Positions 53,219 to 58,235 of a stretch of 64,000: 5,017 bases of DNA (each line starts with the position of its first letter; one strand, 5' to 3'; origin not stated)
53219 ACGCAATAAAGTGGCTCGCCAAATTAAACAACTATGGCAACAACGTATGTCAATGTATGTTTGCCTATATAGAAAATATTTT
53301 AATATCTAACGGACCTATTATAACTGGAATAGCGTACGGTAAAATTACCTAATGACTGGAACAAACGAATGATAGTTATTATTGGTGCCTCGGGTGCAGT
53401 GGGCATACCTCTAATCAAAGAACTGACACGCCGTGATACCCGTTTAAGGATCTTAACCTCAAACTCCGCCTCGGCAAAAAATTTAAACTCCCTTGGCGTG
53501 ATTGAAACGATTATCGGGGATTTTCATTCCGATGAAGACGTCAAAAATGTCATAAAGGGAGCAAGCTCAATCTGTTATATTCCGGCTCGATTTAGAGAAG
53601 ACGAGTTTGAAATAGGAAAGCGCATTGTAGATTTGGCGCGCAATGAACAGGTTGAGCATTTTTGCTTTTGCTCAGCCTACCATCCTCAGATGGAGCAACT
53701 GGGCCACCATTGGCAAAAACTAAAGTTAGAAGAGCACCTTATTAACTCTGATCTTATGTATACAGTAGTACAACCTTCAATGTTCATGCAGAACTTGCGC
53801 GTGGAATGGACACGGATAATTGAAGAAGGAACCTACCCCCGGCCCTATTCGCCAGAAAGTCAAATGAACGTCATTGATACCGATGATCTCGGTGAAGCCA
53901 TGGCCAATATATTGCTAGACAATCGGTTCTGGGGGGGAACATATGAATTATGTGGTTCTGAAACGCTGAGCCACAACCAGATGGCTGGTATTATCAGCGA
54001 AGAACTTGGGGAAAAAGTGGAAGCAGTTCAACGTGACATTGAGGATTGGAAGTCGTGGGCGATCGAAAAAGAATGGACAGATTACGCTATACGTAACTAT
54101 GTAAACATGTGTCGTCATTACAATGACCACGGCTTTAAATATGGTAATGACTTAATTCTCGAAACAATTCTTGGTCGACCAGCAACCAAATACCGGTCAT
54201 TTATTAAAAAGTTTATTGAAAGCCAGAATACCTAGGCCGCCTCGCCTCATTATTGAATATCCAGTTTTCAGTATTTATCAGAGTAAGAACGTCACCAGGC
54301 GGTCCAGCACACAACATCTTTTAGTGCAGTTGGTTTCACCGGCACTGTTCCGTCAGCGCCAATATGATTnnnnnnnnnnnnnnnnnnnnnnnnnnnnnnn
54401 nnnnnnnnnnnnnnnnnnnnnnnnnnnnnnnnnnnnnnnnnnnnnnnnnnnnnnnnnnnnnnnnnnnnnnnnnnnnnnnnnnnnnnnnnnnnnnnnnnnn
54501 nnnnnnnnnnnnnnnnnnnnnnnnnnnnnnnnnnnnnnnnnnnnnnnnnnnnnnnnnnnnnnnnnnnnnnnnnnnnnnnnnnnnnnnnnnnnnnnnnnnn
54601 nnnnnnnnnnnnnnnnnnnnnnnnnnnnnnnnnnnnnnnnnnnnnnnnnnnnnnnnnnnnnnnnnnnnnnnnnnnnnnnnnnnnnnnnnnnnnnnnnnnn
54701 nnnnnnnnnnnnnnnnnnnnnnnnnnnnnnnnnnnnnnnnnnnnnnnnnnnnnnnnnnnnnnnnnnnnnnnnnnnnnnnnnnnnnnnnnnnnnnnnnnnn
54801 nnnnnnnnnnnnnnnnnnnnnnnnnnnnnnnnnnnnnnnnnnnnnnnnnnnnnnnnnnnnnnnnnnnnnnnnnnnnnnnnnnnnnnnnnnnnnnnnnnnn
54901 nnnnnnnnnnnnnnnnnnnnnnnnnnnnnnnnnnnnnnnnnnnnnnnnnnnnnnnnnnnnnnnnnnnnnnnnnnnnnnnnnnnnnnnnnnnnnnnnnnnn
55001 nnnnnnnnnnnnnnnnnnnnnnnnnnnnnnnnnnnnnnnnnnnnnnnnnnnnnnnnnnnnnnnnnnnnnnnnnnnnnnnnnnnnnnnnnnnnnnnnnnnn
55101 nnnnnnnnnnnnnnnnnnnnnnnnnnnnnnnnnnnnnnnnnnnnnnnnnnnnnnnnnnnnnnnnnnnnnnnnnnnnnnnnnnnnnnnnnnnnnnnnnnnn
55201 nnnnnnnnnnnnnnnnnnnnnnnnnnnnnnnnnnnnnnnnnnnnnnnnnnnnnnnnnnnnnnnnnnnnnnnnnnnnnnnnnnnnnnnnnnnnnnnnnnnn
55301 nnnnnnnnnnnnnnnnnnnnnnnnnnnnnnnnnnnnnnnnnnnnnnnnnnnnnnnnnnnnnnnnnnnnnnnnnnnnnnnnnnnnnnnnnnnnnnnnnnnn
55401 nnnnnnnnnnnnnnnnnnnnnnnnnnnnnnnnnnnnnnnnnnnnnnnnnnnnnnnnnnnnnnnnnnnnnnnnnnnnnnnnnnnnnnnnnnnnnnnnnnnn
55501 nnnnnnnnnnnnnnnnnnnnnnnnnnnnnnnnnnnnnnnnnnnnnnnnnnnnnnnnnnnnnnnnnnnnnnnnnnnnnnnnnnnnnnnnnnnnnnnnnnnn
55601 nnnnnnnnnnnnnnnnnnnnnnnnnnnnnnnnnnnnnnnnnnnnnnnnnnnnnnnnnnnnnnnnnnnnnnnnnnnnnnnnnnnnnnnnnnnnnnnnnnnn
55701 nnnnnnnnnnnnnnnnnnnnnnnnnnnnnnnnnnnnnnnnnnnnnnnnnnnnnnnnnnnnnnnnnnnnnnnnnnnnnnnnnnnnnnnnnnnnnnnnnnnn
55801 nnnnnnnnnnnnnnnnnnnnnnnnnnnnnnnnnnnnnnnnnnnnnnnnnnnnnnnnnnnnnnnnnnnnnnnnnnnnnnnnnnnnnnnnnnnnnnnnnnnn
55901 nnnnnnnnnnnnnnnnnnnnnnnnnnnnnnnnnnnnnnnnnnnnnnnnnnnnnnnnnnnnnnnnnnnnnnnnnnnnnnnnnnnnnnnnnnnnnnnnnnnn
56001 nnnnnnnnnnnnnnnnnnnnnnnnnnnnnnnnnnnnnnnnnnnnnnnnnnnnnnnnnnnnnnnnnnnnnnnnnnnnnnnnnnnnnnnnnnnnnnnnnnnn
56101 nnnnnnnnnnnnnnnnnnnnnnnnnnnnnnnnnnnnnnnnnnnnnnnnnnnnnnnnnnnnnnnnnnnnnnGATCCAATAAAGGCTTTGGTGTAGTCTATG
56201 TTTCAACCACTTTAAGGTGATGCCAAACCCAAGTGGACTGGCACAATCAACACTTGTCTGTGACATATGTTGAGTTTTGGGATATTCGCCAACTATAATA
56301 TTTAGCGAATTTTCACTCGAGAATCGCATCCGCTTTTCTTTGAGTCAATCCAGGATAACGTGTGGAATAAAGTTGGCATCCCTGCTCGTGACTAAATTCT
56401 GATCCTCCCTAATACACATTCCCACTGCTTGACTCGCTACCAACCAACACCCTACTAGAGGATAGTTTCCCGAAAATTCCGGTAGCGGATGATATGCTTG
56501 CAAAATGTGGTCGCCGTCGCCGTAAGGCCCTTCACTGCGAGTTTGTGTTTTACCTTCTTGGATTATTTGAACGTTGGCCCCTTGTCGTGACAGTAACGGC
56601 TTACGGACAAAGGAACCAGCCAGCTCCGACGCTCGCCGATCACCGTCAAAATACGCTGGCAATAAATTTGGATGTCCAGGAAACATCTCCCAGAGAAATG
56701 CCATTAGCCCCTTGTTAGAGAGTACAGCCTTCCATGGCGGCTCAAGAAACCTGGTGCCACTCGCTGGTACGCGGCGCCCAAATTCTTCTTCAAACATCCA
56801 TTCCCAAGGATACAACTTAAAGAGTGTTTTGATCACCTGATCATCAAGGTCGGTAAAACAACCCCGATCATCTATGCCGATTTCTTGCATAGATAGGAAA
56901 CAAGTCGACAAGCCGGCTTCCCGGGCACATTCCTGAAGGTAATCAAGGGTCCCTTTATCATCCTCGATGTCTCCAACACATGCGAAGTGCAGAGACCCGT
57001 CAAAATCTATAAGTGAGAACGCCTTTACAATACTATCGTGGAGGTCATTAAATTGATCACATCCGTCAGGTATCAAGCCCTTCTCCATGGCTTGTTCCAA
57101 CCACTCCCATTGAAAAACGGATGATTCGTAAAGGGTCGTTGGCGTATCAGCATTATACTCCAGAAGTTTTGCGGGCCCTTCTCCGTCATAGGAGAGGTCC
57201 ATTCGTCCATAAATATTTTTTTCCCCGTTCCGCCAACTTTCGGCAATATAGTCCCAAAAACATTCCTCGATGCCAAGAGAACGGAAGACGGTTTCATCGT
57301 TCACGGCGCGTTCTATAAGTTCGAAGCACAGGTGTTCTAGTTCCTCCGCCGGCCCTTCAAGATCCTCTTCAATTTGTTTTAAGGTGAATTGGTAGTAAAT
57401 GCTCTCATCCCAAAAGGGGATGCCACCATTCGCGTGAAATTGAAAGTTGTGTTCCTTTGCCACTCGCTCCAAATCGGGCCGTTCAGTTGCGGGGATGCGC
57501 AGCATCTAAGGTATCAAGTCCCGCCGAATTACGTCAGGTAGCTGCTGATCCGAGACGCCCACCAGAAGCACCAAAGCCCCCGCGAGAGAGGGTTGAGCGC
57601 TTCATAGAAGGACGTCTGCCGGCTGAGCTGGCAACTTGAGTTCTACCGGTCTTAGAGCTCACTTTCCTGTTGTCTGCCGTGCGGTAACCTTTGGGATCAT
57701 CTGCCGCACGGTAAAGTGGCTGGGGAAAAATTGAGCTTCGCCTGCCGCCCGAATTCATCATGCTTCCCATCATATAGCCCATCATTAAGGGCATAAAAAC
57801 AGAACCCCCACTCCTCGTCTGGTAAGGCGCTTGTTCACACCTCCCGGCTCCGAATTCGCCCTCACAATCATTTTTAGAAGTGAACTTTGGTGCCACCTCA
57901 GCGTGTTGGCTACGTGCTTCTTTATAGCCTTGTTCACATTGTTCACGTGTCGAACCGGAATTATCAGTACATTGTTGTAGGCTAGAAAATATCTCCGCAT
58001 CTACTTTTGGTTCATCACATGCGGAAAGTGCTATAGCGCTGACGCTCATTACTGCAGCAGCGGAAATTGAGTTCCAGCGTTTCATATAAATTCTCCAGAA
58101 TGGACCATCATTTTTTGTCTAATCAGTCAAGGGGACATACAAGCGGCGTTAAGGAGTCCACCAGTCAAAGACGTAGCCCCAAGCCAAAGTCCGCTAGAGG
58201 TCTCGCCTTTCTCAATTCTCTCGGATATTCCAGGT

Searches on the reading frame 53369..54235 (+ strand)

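Call 31: search_protein_families(library=pfam, proteins=[window:53369-54235:+], max_evalue=0.00001)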
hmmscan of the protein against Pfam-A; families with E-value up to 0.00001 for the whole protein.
window:53369-54235:+ (288 aa): 2 families
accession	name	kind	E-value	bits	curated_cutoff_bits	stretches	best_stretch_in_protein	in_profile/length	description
PF05368.20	NmrA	-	9.7e-29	101.3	27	1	2-257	5-273/298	NmrA-like family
PF13460.12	NAD_binding_10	-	1.3e-16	61.4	27.2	1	6-182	1-181/184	NAD(P)H-binding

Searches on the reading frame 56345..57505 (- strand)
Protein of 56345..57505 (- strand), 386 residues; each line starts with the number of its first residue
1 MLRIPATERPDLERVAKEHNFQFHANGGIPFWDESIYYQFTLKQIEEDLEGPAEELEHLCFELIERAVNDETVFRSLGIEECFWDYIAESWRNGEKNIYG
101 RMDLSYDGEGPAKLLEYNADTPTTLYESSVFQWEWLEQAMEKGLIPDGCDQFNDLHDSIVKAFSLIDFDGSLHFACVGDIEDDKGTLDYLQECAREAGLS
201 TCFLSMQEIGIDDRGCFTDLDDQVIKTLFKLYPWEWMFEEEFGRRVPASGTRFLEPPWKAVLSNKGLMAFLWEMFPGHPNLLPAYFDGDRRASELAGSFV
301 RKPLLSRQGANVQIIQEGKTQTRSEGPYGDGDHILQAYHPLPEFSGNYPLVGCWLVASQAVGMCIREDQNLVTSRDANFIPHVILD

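Call 31: search_protein_families(library=pfam, proteins=[window:56345-57505:-], max_evalue=0.00001)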
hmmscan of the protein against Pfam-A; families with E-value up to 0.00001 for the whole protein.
window:56345-57505:- (386 aa): 1 family
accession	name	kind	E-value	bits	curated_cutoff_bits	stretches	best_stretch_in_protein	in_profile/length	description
PF03738.19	GSP_synth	-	1.7e-138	462.3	29.3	1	14-384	3-371/371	Glutathionylspermidine synthase preATP-grasp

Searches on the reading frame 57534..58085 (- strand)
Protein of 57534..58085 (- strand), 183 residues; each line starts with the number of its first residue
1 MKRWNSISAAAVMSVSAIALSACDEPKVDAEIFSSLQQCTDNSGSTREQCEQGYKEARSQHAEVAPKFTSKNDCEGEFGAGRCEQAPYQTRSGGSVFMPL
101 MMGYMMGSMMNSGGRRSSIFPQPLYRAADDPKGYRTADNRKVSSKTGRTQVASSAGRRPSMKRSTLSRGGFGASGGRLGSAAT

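Call 31: search_protein_families(library=pfam, proteins=[window:57534-58085:-], max_evalue=0.00001)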
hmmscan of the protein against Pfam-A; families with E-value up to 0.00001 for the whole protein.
window:57534-58085:- (183 aa): 1 family
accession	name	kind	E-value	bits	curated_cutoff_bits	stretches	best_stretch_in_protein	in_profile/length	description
PF06693.16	DUF1190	-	2.5e-38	132.4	22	1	28-175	2-152/159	Protein of unknown function (DUF1190)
